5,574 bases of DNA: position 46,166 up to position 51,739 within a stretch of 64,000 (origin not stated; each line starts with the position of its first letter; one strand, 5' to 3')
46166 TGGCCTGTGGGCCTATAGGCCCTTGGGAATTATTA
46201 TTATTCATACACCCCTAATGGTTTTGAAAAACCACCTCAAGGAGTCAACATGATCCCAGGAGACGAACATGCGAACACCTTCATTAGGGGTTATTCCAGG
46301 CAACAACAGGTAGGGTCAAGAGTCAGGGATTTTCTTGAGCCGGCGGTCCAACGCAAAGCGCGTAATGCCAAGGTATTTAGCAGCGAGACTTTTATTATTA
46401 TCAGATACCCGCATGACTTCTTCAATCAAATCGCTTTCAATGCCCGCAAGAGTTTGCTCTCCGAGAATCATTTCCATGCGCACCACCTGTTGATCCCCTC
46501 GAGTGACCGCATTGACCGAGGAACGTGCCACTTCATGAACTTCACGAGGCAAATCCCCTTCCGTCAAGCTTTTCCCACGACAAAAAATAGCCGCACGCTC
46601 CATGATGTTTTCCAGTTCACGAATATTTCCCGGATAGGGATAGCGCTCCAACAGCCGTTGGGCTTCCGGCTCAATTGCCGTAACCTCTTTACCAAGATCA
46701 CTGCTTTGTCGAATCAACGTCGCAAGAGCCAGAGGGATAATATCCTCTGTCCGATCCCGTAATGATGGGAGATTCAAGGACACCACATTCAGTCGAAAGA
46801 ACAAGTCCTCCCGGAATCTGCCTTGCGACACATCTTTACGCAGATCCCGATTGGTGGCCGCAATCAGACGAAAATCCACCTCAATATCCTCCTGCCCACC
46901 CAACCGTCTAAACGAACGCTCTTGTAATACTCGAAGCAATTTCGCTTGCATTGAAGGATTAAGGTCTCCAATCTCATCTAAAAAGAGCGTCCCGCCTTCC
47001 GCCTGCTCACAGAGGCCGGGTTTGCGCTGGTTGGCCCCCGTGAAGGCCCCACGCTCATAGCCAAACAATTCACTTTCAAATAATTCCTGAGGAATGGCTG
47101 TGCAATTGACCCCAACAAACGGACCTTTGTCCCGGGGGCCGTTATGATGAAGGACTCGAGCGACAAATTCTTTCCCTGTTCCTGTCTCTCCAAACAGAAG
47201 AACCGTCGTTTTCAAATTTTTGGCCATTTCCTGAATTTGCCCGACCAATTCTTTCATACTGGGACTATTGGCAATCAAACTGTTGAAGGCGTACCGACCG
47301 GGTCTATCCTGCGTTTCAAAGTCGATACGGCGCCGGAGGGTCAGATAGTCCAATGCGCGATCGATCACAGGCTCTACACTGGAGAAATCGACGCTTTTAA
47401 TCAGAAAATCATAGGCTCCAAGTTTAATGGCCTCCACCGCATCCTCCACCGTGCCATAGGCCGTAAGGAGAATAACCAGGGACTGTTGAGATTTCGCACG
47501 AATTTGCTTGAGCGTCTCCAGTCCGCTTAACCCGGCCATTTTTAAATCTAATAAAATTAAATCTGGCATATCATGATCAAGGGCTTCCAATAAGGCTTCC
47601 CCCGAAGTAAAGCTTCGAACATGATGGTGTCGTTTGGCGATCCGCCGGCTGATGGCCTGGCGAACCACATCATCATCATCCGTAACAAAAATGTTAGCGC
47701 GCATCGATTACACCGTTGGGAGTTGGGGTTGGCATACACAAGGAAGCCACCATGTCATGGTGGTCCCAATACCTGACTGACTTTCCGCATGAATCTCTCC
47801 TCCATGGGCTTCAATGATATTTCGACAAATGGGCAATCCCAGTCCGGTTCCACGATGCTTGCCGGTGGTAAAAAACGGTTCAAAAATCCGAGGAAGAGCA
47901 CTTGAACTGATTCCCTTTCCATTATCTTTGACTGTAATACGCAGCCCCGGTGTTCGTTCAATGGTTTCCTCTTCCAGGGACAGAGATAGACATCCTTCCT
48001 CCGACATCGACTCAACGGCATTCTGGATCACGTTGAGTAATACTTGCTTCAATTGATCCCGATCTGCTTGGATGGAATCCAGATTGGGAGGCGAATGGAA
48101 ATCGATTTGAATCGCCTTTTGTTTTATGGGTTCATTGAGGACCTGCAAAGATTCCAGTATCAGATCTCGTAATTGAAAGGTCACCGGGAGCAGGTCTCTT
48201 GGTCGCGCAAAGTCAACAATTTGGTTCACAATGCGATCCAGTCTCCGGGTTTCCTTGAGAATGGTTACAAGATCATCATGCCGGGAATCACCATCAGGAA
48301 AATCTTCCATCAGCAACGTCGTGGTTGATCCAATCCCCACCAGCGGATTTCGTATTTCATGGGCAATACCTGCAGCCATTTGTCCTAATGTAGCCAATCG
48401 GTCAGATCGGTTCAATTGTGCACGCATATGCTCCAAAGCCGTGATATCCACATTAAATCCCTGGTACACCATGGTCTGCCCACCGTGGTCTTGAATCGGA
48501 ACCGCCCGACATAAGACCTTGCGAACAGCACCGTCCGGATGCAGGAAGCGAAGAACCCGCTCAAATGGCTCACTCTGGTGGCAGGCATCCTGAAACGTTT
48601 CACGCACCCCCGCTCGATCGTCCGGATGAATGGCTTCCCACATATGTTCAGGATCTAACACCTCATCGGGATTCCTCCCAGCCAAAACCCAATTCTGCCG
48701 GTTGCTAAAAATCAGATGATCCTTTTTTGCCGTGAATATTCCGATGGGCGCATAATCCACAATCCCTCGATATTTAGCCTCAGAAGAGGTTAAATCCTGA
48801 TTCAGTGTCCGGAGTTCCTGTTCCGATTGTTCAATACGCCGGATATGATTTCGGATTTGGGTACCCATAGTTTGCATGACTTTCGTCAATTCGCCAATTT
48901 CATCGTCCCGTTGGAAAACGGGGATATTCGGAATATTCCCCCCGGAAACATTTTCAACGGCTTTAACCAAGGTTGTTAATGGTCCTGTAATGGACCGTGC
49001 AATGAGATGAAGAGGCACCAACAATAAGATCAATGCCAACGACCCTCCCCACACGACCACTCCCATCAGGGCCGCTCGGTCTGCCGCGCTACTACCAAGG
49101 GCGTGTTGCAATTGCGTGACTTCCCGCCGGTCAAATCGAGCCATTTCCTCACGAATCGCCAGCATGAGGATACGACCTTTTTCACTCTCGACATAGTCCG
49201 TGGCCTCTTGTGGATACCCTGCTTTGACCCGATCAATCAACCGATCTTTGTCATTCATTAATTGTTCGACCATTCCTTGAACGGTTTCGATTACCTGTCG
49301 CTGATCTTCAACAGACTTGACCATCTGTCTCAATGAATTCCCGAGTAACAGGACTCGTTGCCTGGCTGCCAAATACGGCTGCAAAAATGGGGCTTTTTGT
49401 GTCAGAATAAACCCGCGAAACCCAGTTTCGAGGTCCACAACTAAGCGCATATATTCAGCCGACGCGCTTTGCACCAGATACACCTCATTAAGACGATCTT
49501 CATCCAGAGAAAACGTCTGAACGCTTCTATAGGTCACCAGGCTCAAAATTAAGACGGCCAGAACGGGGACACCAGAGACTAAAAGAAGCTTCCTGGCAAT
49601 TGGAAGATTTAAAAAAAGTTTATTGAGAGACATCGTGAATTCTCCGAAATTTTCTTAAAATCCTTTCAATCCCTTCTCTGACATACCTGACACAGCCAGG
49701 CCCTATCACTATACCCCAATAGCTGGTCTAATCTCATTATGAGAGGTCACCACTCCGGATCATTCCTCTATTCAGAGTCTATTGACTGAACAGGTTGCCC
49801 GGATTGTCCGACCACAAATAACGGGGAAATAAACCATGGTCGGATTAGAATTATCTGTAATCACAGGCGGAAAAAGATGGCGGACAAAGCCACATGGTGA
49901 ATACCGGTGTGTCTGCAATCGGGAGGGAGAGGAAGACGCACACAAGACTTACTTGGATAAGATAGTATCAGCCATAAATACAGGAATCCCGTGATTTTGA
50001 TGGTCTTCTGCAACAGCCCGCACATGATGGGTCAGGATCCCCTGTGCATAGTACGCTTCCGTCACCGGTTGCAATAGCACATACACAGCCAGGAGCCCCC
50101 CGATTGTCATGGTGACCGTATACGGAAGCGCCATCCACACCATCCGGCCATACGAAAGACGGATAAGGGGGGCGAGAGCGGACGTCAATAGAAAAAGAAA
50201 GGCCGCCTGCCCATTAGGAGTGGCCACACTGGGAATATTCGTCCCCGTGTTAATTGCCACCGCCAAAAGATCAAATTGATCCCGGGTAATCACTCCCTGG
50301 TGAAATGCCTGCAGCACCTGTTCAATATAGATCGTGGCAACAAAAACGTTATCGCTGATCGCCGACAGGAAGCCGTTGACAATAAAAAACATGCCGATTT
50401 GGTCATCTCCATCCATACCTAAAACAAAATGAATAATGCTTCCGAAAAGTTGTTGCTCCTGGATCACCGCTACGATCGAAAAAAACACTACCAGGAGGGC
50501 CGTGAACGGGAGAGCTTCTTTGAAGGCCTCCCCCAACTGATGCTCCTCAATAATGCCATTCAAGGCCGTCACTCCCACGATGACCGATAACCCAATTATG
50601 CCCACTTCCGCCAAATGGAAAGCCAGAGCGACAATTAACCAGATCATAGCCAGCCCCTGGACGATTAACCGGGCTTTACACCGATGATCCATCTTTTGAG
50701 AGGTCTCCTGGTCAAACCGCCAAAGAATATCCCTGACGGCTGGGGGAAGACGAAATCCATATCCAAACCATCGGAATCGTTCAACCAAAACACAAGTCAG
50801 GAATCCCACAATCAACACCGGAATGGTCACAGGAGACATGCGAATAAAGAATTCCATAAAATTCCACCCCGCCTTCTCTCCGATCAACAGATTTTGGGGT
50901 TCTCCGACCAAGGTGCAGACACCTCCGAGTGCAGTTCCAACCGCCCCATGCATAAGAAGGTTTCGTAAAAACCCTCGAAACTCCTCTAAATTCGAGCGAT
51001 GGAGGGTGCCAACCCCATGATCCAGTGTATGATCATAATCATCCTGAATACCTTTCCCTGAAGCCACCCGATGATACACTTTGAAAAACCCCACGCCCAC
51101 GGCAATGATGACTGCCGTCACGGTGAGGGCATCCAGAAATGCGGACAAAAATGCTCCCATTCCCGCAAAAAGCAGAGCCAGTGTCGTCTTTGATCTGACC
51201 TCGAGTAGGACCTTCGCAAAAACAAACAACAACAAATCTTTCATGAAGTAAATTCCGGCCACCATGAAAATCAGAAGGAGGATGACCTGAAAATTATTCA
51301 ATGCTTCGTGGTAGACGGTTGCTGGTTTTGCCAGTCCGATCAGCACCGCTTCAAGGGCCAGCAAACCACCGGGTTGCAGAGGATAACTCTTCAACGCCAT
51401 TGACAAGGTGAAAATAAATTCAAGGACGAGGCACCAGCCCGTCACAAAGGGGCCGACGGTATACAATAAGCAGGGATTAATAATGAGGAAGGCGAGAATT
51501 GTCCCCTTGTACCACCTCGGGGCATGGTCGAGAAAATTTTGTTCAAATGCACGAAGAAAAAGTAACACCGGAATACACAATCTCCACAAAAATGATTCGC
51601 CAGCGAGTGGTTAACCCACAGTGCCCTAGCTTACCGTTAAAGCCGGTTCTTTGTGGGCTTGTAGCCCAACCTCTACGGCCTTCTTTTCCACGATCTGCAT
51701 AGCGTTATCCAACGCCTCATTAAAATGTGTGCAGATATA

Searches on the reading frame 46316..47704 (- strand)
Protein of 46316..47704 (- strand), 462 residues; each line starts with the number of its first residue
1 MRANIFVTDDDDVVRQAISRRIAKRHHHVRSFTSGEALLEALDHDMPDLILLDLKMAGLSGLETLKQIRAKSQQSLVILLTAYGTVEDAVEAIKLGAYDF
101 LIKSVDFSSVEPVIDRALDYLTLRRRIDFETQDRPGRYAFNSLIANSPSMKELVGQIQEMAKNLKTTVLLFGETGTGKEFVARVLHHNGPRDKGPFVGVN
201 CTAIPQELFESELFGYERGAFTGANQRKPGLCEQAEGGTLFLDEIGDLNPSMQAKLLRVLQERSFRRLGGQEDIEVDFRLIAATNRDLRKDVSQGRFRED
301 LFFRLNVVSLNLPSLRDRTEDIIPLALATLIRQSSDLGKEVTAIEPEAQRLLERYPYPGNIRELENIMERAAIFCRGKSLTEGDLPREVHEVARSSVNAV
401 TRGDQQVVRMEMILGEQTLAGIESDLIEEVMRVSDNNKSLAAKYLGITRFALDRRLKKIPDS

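Call 6: search_protein_families(library=pfam, proteins=[window:46316-47704:-])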
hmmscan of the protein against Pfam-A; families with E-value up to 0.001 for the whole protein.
window:46316-47704:- (462 aa): 9 families
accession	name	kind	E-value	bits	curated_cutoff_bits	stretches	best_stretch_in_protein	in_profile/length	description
PF00158.32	Sigma54_activat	-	1.8e-69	233.2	20.2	1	143-310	1-167/168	Sigma-54 interaction domain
PF00072.30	Response_reg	-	9.6e-26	90.6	30.2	1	5-109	1-105/111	Response regulator receiver domain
PF14532.12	Sigma54_activ_2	-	6.8e-24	85.1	25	1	144-315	1-138/138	Sigma-54 interaction domain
PF25601.1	AAA_lid_14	-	1.6e-22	79.5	27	1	316-396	1-81/87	AAA+ ATPase lid domain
PF02954.25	HTH_8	-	7.3e-11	42.1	22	1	419-458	2-41/42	Bacterial regulatory protein, Fis family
PF07728.20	AAA_5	-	9.9e-10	39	22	1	168-287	2-124/139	AAA domain (dynein-related subfamily)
PF01078.27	Mg_chelatase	-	7.3e-05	22.7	20.3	0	223-285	93-157/207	Magnesium chelatase, subunit ChlI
PF00004.35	AAA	-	8.6e-05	23.4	21.2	1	168-304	1-130/131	ATPase family associated with various cellular activities (AAA)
PF20030.5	bpMoxR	-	0.00036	20.1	27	1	236-309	97-168/205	MoxR domain in the MoxR-vWA-beta-propeller ternary systems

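Call 36: search_protein_families(library=ncbifam, proteins=[window:46316-47704:-], max_evalue=0.00001)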
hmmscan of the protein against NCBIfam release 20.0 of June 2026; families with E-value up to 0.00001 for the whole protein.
window:46316-47704:- (462 aa): 91 families (the best 25 are shown)
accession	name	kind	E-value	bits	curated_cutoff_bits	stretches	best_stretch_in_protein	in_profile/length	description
NF008469.0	PRK11361.1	equivalog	1.4e-130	436.1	714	1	4-457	6-452/461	acetoacetate metabolism transcriptional regulator AtoC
TIGR01818.1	ntrC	equivalog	7.2e-123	410.8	558.6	1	5-458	1-462/463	nitrogen regulation protein NR(I)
TIGR02915.1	PEP_resp_reg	equivalog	2.5e-106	356.2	502.6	1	7-458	3-441/445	PEP-CTERM-box response regulator transcription factor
NF007689.0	PRK10365.1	equivalog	6.2e-105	351.5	760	1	4-455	7-438/441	sigma-54-dependent response regulator transcription factor ZraR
NF038308.1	RNA_repair_RtcR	equivalog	6.1e-104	348.7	650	1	85-458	122-515/530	RNA repair transcriptional activator RtcR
NF008176.1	PRK10923.1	equivalog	4e-103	345.5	620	1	2-459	3-466/469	nitrogen regulation protein NR(I)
NF041552.1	TF_PrdR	equivalog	1.3e-99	334.1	795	1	139-457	265-574/577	sigma-54 dependent transcriptional regulator PrdR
NF041946.1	LuxO_transreg_Vib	equivalog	6.3e-99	331.8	800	1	29-458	23-459/463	quorum-sensing sigma-54 dependent transcriptional regulator LuxO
TIGR01817.1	nifA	equivalog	3.1e-98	329.8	528.85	1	136-400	191-453/534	nif-specific transcriptional activator NifA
NF051870.1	NAssimRespRegNtrX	equivalog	1.5e-95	320.7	600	1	3-458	2-449/452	nitrogen assimilation response regulator NtrX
NF011695.0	PRK15115.1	equivalog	6.3e-92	308.6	763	1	3-373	7-366/445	two-component system response regulator GlrR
NF049963.1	RespRegFlgRCampy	domain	1.8e-90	303.9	750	1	4-388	2-380/429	fla regulon two-component system response regulator FlgR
NF003451.0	PRK05022.1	equivalog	7.5e-90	302.1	476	1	139-459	188-508/512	nitric oxide reductase transcriptional regulator NorR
NF050807.1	TransRegFlbDCaul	equivalog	1.6e-87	294.3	750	1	142-458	119-437/454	sigma-54-dependent transcriptional regulator FlbD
TIGR02329.1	propionate_PrpR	equivalog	1.5e-85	287.8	499.2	1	109-458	174-526/526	propionate catabolism operon regulatory protein PrpR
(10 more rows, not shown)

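Call 37: search_solved_structures(query=window:46316-47704:-, max_evalue=1e-30)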
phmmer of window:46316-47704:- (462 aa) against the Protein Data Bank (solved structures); distinct sequences matched with E-value up to 1e-30: 35.
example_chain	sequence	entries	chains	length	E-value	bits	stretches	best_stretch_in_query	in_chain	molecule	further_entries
4l4u_A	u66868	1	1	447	1.9e-99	337.1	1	3-457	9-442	Transcriptional regulator (NtrC family)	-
1ny5_A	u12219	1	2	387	8e-98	331.7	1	4-386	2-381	transcriptional regulator (NtrC family)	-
3dzd_A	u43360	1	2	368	3.1e-79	270.5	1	5-379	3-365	Transcriptional regulator (NtrC family)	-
5ep0_A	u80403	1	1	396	2.5e-78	267.5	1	34-373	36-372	Putative repressor protein luxO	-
1ojl_A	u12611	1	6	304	1.3e-76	261.8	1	143-456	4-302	TRANSCRIPTIONAL REGULATORY PROTEIN ZRAR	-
9qq6_C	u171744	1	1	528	3.3e-76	260.5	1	133-382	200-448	Nif-specific regulatory protein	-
1ny6_A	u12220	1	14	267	1.6e-74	255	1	143-386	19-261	transcriptional regulator (NtrC family)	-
4ly6_A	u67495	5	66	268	1.6e-74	254.9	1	143-386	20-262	Transcriptional regulator (NtrC family)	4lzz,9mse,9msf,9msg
3m0e_A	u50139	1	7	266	1e-73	252.3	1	144-386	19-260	Transcriptional regulator (NtrC family)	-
5m7n_A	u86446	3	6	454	9.2e-70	239.3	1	1-459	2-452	Nitrogen assimilation regulatory protein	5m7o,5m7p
4qhs_A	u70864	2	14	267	1.1e-67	232.4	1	143-376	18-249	Flagellar regulatory protein C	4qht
6luf_A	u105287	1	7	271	5.8e-67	230.1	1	143-376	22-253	Flagellar regulatory protein C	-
6lua_A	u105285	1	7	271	7.9e-67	229.6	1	143-376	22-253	Flagellar regulatory protein C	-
6jdi_A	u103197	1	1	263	2.4e-66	228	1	139-391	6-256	Nitrogen assimilation regulatory protein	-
26jl_A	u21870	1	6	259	2.5e-66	227.9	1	146-381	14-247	Flagellar regulatory protein A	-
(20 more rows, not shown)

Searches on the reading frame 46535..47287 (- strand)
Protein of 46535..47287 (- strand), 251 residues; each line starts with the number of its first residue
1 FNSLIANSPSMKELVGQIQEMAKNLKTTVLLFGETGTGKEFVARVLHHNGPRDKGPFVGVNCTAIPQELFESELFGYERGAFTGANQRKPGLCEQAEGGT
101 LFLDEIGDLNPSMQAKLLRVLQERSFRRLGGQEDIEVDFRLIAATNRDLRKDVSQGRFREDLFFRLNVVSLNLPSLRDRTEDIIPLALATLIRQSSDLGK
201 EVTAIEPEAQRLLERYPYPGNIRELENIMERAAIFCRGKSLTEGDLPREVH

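Call 72: search_protein_representatives(protein=window:46535-47287:-)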
Query: 251 residues. Proteins with E-value up to 0.001 (for the whole library): 182198; up to 1e-10: 144972; up to 1e-30: 82090. The best 150 are listed.
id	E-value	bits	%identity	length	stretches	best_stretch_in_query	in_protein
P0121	1.3e-139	480.3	42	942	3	3-235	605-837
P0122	2.4e-130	449.9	40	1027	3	3-244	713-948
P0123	3.1e-128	443.0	47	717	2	8-249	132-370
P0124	3.5e-127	439.5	79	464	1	3-250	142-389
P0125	6.9e-122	422.2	52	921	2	2-241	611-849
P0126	4.8e-117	406.4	49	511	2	4-246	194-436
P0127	1.6e-114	398.1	46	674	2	8-245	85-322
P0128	5.5e-113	393.1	44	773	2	3-246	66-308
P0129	2.4e-112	391.0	45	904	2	7-248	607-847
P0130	3.6e-110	383.8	45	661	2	20-246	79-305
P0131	6.1e-108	376.5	43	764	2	2-246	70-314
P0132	2.0e-106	371.6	45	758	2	6-242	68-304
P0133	8.0e-105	366.3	43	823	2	4-243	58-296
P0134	1.1e-104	365.9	43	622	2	4-250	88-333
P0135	8.9e-102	356.4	44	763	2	2-237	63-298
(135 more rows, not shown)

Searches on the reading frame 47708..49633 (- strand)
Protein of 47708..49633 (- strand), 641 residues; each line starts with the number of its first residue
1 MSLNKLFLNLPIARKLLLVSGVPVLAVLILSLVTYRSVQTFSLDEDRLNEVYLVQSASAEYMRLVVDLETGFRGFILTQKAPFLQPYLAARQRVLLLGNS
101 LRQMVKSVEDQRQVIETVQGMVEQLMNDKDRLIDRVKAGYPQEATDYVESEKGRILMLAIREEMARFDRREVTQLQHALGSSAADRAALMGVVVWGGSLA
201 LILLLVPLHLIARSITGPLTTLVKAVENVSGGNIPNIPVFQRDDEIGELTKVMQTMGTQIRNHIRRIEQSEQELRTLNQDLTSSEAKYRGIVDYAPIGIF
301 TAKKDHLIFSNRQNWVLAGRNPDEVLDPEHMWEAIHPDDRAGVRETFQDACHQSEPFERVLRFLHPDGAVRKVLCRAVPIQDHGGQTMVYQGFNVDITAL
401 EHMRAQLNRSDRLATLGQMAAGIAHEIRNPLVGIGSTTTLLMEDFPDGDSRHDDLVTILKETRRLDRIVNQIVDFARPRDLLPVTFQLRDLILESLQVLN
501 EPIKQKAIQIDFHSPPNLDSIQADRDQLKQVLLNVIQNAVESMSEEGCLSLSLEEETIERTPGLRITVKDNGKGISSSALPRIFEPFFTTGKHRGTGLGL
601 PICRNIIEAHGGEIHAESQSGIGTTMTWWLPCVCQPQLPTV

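Call 6: search_protein_families(library=pfam, proteins=[window:47708-49633:-])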
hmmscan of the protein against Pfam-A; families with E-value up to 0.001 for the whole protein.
window:47708-49633:- (641 aa): 8 families
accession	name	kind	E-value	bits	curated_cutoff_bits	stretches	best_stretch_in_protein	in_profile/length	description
PF02518.31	HATPase_c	-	7.9e-28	97.6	26.4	1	524-631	2-108/111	Histidine kinase-, DNA gyrase B-, and HSP90-like ATPase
PF05227.19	CHASE3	-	7e-21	75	28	1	46-178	3-135/138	CHASE3 domain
PF00512.31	HisKA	-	6.2e-15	55.5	26.9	1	416-478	2-63/66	His Kinase A (phospho-acceptor) domain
PF08447.18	PAS_3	-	7.3e-13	49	25.6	1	317-394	11-89/89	PAS fold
PF00672.30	HAMP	-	1.1e-08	35.7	25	1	210-261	1-52/53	HAMP domain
PF00989.32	PAS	-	7.5e-06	26.4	22.6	1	287-391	2-107/113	PAS fold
PF13426.13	PAS_9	-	3.4e-05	24.5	27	1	298-399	3-103/103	PAS domain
PF08448.16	PAS_4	-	0.00024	21.7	23.1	1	319-400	29-108/110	PAS fold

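Call 36: search_protein_families(library=ncbifam, proteins=[window:47708-49633:-], max_evalue=0.00001)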
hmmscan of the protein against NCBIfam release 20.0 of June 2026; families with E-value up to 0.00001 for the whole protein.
window:47708-49633:- (641 aa): 79 families (the best 25 are shown)
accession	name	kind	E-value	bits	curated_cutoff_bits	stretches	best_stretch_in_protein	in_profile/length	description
NF008468.0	PRK11360.1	equivalog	2.1e-71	241.1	646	1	272-633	254-609/616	two-component system sensor histidine kinase AtoS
NF007688.0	PRK10364.1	equivalog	4.7e-63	213.5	479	1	402-634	226-453/460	two-component system sensor histidine kinase ZraS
NF010411.0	PRK13837.1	equivalog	2.2e-50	171.5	647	1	401-634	435-677/828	two-component system VirA-like sensor kinase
NF052574.1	HisKinEspCMyxo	equivalog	1.2e-47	162.6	1200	1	200-633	199-638/785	serine histidine kinase EspC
NF046044.1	PnpS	equivalog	3.3e-46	158.1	400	1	252-631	21-390/390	two-component system histidine kinase PnpS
NF046020.1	HisKinCckABruc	equivalog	1e-40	139.4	1000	1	265-633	325-708/868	cell cycle histidine kinase CckA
NF033092.0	HK_WalK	equivalog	1.7e-39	135.9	725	2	420-632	376-594/594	cell wall metabolism sensor histidine kinase WalK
NF053867.1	SprKinKinDBac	equivalog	3.3e-39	134.7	775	1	407-632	277-497/500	sporulation kinase KinD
NF047874.1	MASE3_PAS_HK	subfamily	8.3e-38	130.6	560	1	249-632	228-625/655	MASE3 domain-containing sensor histidine kinase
TIGR02956.1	TMAO_torS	equivalog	4.1e-35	121.2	676.5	1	401-631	449-681/967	TMAO reductase system sensor histidine kinase/response regulator TorS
NF041880.1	EPS_EpsF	equivalog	4.7e-35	121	900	1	265-627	121-486/492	response regulator EpsF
NF008312.0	PRK11100.1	equivalog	3.8e-34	118.3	356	1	398-631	241-473/477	two-component system sensor histidine kinase CreC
NF046026.1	HisKinCckACaul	equivalog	1.7e-33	115.7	1000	1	378-636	267-536/678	cell cycle histidine kinase CckA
NF052573.1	HisKinEspAMyxo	equivalog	1.8e-32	112.3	1400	1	300-630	269-609/755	serine histidine kinase EspA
NF041777.1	sens_FixL_Rhizob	equivalog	1.9e-32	112.5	850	1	400-632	246-481/485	sensor protein FixL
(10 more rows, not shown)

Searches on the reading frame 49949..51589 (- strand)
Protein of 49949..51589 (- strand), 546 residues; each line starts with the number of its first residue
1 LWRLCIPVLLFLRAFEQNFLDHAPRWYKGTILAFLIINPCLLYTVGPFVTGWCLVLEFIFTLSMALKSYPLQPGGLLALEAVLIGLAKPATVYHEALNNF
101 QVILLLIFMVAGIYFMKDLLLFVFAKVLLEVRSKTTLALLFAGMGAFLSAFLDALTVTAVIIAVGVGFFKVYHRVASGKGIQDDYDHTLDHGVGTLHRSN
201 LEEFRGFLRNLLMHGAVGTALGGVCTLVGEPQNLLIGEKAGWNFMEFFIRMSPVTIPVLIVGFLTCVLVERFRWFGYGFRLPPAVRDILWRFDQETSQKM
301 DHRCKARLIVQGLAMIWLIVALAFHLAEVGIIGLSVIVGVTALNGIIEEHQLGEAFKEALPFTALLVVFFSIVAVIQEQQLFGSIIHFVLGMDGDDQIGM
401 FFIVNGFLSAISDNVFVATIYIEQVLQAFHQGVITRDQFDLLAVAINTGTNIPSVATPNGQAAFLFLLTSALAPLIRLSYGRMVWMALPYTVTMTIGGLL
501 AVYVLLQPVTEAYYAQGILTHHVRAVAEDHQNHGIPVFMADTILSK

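Call 6: search_protein_families(library=pfam, proteins=[window:49949-51589:-])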
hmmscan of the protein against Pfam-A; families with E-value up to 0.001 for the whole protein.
window:49949-51589:- (546 aa): 2 families
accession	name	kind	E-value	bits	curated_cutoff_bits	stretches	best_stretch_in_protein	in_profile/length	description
PF06450.18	NhaB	-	4.8e-238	791.6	27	1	12-519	6-513/515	Bacterial Na+/H+ antiporter B (NhaB)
PF03600.22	CitMHS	-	4e-18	66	31.9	2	78-333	19-227/336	Citrate transporter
